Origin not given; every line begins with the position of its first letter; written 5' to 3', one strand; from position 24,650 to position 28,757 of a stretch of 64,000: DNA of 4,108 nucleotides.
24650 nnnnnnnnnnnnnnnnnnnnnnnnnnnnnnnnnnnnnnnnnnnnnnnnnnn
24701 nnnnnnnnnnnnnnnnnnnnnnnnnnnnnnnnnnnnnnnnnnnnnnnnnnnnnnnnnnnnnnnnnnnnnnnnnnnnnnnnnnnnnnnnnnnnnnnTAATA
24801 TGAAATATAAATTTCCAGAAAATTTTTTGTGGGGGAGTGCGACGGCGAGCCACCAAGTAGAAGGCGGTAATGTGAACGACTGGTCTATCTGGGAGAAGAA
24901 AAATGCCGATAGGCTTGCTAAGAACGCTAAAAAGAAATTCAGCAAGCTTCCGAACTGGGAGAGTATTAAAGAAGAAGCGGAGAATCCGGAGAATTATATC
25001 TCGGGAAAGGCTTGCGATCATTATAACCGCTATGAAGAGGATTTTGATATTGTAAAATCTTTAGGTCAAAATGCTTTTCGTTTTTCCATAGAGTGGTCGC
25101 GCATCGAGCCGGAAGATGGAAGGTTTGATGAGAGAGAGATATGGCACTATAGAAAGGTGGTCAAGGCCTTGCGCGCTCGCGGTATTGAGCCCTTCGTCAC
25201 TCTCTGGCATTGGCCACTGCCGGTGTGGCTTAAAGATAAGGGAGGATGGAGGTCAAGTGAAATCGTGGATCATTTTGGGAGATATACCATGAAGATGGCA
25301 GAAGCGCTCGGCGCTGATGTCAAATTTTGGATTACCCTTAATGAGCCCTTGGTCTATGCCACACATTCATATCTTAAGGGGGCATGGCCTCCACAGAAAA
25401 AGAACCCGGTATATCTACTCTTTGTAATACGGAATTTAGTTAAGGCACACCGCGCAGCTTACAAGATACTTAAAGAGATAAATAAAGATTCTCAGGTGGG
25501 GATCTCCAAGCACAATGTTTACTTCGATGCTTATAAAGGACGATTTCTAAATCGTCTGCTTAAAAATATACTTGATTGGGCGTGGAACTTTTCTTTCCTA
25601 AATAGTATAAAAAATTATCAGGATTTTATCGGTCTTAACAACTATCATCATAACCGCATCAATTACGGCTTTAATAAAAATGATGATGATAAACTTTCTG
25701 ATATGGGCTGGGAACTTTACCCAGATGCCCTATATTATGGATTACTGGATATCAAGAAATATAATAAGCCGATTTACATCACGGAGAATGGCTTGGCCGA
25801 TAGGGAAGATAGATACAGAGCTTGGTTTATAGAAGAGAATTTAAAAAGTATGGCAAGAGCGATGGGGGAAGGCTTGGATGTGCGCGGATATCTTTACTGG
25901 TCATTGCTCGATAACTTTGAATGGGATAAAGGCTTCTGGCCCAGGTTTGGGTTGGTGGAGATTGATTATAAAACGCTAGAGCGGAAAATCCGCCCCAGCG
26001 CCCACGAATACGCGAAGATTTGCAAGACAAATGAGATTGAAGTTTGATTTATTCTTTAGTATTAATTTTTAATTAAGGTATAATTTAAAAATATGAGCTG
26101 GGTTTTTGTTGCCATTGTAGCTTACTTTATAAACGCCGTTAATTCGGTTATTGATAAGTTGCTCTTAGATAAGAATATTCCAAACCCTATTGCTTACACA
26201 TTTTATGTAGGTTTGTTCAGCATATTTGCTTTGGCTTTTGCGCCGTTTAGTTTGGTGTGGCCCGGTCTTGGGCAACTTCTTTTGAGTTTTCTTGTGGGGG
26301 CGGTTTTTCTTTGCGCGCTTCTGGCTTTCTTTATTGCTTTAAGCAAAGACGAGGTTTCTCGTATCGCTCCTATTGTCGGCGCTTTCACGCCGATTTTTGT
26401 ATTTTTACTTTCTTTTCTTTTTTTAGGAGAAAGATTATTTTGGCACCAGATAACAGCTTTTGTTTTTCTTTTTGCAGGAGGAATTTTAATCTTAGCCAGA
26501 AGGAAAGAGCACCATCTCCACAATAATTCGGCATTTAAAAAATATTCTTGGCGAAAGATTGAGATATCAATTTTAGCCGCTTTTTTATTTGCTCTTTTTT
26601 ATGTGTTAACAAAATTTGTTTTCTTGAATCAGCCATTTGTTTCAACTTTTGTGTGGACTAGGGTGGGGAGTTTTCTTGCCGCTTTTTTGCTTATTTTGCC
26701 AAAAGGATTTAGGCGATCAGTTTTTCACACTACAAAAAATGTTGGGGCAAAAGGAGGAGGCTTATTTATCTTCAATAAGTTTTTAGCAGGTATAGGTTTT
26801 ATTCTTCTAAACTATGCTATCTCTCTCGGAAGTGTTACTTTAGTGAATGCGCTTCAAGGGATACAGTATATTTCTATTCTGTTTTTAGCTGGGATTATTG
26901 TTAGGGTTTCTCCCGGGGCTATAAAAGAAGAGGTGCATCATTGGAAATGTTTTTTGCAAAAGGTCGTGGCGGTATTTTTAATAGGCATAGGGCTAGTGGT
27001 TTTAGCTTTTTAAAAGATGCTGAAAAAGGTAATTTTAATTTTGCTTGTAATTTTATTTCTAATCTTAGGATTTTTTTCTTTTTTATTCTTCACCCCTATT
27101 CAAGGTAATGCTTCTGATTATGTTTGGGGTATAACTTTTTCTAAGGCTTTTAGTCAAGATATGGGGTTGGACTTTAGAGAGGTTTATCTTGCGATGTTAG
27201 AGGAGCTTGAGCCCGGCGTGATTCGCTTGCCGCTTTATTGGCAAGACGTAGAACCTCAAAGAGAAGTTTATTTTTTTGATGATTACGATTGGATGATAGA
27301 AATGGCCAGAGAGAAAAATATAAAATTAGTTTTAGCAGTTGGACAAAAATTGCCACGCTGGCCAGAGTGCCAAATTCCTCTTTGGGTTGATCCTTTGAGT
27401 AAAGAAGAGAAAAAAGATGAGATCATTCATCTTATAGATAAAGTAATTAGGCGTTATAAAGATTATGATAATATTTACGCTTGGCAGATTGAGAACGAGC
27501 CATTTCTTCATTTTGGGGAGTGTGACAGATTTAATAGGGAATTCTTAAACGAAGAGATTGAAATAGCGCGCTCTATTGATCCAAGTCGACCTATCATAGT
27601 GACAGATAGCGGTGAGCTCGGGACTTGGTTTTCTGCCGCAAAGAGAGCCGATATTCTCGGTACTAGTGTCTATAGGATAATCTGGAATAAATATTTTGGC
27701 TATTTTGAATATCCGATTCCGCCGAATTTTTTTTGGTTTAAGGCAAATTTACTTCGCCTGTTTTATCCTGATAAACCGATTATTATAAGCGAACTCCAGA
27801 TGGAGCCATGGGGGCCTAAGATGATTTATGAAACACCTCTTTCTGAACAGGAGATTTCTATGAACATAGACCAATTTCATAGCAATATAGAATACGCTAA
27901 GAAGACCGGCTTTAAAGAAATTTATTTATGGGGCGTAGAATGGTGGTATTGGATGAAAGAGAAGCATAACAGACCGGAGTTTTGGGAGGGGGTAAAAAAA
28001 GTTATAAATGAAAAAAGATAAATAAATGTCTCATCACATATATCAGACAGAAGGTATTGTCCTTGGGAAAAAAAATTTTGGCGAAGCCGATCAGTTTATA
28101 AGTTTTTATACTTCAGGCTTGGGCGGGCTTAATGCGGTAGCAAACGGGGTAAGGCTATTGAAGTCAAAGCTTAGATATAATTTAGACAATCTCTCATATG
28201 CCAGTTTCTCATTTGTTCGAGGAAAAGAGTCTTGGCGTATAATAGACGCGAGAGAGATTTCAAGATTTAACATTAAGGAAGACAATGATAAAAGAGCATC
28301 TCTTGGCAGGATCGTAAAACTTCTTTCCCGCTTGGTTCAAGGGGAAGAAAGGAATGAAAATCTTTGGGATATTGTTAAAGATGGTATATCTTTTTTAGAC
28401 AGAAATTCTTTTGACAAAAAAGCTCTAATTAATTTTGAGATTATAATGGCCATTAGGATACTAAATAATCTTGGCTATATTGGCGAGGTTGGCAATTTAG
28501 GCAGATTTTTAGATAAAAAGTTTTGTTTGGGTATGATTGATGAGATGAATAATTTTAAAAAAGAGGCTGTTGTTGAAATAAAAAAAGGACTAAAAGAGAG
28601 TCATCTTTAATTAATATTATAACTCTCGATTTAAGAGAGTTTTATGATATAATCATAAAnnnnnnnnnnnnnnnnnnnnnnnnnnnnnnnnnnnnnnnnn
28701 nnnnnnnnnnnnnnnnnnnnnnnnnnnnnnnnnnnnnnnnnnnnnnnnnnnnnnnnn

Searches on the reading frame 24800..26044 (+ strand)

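Call 70: search_protein_families(library=pfam, proteins=[window:24800-26044:+], max_evalue=0.00001)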
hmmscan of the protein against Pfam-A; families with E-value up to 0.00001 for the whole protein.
window:24800-26044:+ (415 aa): 1 family
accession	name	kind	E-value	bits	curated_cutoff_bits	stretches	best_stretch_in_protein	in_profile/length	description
PF00232.24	Glyco_hydro_1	-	5.6e-87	292.5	22.6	2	2-239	2-222/453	Glycosyl hydrolase family 1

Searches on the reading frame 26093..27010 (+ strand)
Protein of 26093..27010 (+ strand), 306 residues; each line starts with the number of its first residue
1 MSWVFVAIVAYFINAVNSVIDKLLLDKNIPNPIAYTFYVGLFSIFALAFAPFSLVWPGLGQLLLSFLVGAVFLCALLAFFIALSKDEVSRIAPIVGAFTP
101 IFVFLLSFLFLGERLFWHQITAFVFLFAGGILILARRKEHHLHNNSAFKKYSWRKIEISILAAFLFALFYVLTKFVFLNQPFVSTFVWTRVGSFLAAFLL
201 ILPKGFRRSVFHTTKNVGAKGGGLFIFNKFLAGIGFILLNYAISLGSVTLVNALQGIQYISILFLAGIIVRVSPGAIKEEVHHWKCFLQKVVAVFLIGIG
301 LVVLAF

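Call 70: search_protein_families(library=pfam, proteins=[window:26093-27010:+], max_evalue=0.00001)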
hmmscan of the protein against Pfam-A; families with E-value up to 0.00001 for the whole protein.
window:26093-27010:+ (306 aa): 1 family
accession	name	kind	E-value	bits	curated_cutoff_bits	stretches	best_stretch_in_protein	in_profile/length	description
PF00892.27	EamA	-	5.7e-11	43.3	28.2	1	2-134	2-134/135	EamA-like transporter family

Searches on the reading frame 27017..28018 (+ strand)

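Call 70: search_protein_families(library=pfam, proteins=[window:27017-28018:+], max_evalue=0.00001)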
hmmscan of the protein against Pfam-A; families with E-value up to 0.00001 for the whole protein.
window:27017-28018:+ (334 aa): 2 families
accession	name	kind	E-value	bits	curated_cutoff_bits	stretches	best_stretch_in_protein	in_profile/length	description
PF00331.26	Glyco_hydro_10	-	2.4e-07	30.7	22.1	1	75-189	47-163/311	Glycosyl hydrolase family 10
PF02449.21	Glyco_hydro_42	-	5.6e-06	26.4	21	0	133-176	109-154/376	Beta-galactosidase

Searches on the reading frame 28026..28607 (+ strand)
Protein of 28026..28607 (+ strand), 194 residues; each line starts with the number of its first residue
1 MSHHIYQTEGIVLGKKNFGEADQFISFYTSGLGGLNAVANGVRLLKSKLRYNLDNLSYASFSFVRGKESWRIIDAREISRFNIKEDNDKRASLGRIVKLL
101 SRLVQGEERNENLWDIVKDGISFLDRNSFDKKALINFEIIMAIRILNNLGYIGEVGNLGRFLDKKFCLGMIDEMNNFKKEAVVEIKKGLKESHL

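Call 70: search_protein_families(library=pfam, proteins=[window:28026-28607:+], max_evalue=0.00001)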
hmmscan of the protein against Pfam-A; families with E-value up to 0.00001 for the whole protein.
window:28026-28607:+ (194 aa): 1 family
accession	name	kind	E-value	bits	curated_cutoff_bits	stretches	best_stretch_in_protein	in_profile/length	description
PF11967.14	RecO_N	-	3.7e-11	43.3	27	1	5-69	3-68/80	Recombination protein O N terminal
